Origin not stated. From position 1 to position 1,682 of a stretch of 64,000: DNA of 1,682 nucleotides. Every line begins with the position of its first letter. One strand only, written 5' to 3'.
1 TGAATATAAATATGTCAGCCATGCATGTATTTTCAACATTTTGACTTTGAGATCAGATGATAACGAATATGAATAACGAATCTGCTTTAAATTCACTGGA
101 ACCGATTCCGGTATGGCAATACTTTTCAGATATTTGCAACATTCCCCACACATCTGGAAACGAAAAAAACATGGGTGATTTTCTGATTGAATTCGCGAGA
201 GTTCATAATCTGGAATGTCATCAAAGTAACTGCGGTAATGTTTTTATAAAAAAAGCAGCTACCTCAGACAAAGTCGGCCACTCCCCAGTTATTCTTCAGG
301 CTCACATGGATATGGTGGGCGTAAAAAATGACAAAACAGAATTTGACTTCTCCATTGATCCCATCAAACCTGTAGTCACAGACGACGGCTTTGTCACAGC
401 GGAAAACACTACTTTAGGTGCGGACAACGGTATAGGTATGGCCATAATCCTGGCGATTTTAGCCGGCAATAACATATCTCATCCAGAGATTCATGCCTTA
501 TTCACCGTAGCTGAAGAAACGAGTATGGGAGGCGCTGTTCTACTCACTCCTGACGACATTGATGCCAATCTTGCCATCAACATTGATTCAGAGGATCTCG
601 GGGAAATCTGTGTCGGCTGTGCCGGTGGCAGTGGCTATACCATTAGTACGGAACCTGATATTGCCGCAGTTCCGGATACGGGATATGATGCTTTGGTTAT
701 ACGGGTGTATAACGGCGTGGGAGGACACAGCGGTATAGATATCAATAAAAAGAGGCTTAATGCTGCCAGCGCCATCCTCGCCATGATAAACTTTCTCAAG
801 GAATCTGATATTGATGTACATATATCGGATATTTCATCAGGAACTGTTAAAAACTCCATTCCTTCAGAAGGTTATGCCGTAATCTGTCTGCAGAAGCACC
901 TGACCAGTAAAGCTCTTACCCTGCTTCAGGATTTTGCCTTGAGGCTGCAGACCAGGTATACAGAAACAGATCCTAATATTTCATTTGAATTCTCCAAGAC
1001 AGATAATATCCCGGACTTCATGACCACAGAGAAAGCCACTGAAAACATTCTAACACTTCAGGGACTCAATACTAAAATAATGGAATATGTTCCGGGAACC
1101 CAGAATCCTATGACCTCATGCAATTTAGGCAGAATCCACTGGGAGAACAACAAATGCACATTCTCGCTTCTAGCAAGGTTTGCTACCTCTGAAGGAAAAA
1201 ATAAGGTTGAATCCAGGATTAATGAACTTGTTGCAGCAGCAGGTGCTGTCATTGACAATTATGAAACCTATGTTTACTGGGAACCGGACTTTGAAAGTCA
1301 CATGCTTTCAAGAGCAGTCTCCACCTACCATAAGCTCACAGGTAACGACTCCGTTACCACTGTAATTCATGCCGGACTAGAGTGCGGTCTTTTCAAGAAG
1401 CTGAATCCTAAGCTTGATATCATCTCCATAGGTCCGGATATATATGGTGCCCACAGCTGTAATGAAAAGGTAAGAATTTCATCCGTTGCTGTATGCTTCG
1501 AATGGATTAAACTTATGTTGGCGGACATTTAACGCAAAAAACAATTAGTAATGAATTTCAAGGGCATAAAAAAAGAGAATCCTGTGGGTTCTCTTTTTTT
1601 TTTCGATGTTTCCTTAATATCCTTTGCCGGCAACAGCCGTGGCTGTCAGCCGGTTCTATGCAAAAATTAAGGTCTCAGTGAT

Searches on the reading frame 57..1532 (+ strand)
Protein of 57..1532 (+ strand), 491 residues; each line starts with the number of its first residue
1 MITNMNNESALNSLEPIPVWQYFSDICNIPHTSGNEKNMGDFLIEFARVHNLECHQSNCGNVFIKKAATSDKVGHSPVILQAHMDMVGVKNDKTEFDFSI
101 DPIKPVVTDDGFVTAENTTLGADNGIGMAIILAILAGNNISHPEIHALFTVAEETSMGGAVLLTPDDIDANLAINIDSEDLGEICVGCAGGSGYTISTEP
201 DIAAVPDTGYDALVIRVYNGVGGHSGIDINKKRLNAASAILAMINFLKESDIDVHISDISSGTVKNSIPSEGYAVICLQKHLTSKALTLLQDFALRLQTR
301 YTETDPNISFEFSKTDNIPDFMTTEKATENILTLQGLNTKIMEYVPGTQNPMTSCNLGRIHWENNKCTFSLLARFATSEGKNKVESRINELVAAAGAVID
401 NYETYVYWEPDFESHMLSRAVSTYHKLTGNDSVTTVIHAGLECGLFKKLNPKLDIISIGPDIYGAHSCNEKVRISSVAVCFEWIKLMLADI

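Call 79: find_encoding_contigs(protein=window:57-1532:+, flank=10000, max_places=1)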
Protein window:57-1532:+ (491 aa): 24 contigs read that carry it; 1 place shown.
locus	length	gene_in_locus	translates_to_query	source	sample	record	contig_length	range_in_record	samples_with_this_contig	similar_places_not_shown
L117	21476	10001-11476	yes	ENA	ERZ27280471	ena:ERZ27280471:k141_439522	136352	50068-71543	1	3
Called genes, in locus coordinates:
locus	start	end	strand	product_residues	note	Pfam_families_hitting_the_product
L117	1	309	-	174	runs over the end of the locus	-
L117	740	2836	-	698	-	PF00933:Glyco_hydro_3, PF01915:Glyco_hydro_3_C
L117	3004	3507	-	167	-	PF03061:4HBT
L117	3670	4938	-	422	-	PF00171:Aldedh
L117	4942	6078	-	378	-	PF00696:AA_kinase, PF01472:PUA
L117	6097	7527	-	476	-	PF06500:FrsA-like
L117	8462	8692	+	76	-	-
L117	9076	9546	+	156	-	PF04073:tRNA_edit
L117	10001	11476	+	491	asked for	PF01546:Peptidase_M20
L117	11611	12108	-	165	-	PF01842:ACT, PF22629:ACT_AHAS_ss, PF13710:ACT_5, PF10369:ALS_ss_C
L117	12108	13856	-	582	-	PF02776:TPP_enzyme_N, PF00205:TPP_enzyme_M, PF02775:TPP_enzyme_C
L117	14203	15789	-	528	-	-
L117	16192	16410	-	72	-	-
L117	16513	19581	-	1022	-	PF01565:FAD_binding_4, PF02913:FAD-oxidase_C, PF13183:Fer4_8 (faint)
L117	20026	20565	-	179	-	PF00156:Pribosyltran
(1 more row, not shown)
